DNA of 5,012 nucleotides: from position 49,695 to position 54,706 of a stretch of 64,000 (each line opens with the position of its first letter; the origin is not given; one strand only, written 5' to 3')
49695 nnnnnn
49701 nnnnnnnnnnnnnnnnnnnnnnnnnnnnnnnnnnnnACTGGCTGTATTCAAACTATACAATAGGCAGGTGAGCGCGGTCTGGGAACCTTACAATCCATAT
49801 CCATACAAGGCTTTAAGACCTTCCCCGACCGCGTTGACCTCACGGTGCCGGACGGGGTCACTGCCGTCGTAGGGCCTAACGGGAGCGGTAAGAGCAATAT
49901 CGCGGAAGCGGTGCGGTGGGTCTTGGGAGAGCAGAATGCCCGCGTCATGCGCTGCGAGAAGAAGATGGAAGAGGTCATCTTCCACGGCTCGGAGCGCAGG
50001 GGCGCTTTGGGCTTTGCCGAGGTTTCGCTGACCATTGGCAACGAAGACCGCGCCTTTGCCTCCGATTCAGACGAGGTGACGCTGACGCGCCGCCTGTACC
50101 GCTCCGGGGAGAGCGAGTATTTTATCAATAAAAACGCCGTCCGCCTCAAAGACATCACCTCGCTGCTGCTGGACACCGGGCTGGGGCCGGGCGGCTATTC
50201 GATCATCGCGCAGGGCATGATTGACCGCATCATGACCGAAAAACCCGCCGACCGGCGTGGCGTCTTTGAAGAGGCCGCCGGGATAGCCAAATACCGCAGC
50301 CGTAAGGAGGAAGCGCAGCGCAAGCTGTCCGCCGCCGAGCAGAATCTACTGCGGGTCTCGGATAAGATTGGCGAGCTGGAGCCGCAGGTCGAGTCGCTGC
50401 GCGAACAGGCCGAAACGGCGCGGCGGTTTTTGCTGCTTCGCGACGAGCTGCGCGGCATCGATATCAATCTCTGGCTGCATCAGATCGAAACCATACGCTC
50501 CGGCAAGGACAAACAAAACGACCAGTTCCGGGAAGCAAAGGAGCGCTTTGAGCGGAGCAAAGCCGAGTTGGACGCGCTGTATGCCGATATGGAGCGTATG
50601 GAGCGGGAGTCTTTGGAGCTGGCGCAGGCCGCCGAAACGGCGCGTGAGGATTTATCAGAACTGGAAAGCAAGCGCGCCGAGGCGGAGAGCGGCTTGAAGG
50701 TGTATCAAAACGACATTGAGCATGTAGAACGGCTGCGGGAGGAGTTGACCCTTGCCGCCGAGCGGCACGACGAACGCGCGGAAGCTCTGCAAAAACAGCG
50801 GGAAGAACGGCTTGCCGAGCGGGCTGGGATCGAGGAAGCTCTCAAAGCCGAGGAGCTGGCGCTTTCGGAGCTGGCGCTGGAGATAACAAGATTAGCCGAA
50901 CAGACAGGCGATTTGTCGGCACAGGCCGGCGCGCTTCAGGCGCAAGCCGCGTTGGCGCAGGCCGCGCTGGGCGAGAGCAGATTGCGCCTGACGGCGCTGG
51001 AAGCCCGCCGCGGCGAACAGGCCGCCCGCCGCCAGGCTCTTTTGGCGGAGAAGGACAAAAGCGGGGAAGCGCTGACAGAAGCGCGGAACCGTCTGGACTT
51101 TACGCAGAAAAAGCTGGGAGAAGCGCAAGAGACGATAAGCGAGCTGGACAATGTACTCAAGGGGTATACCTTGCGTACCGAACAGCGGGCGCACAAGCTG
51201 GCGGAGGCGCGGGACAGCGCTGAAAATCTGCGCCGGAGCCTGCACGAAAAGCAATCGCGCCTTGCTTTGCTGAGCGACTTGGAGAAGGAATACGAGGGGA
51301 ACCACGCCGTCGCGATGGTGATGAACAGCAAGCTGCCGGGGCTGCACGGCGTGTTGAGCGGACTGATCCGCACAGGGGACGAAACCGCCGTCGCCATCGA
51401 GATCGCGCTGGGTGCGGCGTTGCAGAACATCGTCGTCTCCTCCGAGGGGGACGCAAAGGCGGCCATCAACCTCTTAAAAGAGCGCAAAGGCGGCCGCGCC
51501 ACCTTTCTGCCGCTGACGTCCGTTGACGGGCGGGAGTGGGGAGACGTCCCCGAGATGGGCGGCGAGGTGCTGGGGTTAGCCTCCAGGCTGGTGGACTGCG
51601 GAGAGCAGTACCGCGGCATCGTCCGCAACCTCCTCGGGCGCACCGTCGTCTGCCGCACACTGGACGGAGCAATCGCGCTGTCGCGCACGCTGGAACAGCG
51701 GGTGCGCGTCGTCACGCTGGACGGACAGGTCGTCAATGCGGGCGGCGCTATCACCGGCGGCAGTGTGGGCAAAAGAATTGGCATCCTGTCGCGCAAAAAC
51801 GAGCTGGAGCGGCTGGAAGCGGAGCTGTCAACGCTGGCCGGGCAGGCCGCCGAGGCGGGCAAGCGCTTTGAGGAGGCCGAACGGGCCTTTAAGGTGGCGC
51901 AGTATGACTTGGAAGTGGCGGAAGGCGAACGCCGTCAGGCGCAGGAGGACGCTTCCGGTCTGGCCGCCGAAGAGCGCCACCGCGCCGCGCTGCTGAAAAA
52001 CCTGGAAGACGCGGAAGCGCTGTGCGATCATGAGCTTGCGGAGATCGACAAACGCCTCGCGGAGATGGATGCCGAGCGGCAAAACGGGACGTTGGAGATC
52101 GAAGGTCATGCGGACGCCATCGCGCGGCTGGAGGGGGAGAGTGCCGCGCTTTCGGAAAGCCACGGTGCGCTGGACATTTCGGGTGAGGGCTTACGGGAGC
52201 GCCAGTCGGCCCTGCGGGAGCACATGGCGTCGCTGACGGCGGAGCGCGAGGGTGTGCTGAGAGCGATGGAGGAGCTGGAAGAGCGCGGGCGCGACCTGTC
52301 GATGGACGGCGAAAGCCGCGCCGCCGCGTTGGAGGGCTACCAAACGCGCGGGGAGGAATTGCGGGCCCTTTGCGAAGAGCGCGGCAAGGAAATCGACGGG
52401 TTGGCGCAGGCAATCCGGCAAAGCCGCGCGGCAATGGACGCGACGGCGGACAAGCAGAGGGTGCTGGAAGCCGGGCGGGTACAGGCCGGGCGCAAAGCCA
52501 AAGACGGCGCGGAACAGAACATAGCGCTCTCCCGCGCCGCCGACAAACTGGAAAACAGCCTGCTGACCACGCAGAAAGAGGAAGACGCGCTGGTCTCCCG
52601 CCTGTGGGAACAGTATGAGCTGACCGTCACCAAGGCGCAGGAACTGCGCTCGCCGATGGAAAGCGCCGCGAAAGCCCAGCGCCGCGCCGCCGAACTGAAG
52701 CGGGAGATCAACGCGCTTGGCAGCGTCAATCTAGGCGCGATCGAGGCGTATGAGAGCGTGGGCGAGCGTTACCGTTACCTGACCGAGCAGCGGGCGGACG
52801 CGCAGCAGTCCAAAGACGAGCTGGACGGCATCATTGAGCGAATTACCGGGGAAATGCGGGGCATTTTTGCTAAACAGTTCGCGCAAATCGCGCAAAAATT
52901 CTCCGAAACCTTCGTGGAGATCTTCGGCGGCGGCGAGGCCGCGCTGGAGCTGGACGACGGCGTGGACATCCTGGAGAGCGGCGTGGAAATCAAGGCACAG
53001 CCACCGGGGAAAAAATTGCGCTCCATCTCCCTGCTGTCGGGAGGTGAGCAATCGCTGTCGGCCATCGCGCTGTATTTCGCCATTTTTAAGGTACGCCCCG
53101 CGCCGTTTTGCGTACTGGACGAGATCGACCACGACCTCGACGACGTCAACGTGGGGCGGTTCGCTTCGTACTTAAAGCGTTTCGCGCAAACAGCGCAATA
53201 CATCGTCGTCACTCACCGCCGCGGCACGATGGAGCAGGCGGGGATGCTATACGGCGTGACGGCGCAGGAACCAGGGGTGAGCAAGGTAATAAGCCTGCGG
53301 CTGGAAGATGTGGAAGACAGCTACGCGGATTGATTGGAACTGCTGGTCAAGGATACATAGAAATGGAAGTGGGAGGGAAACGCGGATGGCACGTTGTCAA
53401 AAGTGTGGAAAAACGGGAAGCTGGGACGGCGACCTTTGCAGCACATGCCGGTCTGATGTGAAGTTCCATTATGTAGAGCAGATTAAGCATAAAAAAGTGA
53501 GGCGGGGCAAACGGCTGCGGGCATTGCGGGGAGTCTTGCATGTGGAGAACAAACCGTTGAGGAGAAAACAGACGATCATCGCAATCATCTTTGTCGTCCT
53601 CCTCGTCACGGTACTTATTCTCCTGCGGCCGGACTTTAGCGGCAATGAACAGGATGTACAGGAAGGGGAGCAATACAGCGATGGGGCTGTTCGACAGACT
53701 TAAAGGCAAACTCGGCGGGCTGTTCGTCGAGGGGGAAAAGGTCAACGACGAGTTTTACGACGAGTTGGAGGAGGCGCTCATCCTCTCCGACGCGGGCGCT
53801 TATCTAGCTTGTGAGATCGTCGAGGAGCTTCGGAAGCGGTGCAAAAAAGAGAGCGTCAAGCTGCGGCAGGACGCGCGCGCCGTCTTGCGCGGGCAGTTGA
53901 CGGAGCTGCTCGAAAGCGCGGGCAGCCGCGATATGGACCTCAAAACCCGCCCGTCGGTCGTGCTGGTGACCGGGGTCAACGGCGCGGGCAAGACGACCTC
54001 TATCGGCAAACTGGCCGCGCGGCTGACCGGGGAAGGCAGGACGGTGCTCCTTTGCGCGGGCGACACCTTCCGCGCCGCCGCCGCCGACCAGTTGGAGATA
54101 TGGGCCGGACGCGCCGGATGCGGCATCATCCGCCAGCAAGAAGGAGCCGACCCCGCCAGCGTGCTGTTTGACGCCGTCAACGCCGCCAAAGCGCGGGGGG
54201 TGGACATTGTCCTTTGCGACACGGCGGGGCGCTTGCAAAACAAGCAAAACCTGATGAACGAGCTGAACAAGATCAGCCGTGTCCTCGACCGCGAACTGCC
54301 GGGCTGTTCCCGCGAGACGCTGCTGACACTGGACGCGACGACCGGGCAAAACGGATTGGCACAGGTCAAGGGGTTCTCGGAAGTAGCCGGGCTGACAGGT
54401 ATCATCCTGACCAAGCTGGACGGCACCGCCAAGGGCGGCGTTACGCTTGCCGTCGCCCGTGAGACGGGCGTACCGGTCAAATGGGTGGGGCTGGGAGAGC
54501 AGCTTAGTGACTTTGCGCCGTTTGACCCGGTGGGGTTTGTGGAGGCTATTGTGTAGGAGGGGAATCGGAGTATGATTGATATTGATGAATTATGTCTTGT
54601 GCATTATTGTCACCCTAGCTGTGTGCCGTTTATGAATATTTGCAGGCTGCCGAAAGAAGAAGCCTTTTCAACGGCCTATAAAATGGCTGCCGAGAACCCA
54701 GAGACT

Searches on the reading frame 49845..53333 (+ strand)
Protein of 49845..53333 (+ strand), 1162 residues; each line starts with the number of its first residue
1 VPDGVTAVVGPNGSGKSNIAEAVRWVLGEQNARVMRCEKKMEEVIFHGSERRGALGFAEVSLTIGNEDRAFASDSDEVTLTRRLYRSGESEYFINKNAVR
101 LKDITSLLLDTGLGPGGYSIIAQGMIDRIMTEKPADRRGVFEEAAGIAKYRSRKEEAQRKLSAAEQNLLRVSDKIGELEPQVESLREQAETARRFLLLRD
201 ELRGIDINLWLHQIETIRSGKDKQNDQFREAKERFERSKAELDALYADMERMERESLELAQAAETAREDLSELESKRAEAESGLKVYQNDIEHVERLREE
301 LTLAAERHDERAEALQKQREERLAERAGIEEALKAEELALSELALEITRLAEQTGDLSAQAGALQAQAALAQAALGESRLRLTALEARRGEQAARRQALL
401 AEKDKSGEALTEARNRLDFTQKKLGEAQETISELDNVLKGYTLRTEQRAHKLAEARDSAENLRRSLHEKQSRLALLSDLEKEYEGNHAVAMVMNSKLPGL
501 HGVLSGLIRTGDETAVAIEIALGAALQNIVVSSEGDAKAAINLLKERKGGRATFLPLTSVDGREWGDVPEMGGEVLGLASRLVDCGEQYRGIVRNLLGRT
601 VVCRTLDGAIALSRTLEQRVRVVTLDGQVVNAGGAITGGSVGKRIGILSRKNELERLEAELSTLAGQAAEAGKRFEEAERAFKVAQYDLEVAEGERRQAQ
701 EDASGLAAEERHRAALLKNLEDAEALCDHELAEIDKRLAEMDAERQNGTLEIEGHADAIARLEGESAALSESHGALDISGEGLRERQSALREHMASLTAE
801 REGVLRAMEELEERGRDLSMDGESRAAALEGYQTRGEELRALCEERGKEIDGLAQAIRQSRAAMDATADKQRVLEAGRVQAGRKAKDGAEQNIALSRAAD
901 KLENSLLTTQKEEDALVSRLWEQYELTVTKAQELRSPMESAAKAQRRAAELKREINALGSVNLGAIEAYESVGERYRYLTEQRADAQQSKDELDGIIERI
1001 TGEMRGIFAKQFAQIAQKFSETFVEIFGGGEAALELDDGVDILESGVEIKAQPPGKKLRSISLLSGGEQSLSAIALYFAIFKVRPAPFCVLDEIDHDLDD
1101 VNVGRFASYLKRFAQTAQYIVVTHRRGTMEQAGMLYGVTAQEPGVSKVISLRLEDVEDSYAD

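Call 32: search_protein_families(library=pfam, proteins=[window:49845-53333:+], max_evalue=0.00001)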
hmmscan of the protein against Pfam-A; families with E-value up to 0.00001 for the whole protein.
window:49845-53333:+ (1162 aa): 3 families
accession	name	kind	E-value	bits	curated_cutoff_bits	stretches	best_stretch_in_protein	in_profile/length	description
PF02463.25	SMC_N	-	1.7e-61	207.9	40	1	3-1146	24-219/220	RecF/RecN/SMC N terminal domain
PF06470.18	SMC_hinge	-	8.4e-28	97.5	22.5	1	498-612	2-115/116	SMC proteins Flexible Hinge Domain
PF13304.12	AAA_21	-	1.3e-09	39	27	0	5-33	1-26/304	AAA domain, putative AbiEii toxin, Type IV TA system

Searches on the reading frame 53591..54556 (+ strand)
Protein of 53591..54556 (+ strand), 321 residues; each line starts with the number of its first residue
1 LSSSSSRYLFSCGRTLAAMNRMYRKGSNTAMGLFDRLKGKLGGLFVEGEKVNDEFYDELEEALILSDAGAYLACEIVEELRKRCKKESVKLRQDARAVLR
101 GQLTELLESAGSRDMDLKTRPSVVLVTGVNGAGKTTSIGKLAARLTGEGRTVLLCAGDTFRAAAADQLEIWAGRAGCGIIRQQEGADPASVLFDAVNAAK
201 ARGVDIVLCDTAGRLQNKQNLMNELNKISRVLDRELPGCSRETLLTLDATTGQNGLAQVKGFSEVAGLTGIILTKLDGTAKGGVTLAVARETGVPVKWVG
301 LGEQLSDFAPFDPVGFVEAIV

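Call 32: search_protein_families(library=pfam, proteins=[window:53591-54556:+], max_evalue=0.00001)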
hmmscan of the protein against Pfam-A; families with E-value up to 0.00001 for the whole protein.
window:53591-54556:+ (321 aa): 2 families
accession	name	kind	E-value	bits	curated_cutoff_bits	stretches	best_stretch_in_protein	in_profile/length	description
PF00448.28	SRP54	-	1.1e-70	237.7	22.7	1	121-320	1-194/196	SRP54-type protein, GTPase domain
PF02881.24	SRP54_N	-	4e-10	40.2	22.4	1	38-102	2-74/75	SRP54-type protein, helical bundle domain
